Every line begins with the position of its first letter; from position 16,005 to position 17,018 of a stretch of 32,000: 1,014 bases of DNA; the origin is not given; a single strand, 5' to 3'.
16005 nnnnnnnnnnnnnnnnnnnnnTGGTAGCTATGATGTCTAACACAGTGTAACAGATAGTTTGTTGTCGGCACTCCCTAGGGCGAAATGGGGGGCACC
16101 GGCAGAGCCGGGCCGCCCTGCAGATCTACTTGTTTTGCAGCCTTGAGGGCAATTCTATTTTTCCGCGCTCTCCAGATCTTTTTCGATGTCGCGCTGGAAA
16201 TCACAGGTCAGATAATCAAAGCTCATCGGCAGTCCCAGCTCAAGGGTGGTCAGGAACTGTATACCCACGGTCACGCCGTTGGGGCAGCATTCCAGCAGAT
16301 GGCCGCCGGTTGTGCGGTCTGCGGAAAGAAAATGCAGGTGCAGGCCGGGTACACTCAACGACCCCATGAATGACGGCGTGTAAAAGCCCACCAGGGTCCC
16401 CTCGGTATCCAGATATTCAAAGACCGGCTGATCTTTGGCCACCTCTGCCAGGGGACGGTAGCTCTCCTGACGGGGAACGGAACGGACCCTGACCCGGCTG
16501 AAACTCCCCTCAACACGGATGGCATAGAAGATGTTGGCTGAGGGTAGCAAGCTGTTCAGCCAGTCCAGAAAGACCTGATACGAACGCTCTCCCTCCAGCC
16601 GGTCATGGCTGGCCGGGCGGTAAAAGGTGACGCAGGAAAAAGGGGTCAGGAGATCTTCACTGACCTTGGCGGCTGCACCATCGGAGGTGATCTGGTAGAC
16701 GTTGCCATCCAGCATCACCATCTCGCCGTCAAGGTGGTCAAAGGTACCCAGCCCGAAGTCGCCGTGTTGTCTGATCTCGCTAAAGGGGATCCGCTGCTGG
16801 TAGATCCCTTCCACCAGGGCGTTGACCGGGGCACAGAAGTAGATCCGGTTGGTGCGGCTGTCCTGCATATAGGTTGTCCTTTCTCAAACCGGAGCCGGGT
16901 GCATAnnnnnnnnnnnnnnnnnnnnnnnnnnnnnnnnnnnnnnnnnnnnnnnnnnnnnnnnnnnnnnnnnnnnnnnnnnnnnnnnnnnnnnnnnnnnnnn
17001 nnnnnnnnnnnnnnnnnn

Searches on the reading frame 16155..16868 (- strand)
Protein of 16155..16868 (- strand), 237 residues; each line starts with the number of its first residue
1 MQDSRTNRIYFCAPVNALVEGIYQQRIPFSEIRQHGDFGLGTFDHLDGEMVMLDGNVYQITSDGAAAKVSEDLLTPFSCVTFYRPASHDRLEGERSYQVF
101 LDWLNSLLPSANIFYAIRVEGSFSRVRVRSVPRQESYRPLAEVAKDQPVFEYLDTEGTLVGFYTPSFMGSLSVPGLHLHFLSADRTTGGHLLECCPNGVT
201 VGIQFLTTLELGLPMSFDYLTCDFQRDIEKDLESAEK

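Call 5: search_protein_families(library=pfam, proteins=[window:16155-16868:-])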
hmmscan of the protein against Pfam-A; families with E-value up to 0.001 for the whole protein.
window:16155-16868:- (237 aa): 1 family
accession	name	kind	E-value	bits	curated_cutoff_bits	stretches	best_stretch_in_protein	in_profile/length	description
PF03306.18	AAL_decarboxy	-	8e-76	254.6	25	1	9-225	1-218/219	Alpha-acetolactate decarboxylase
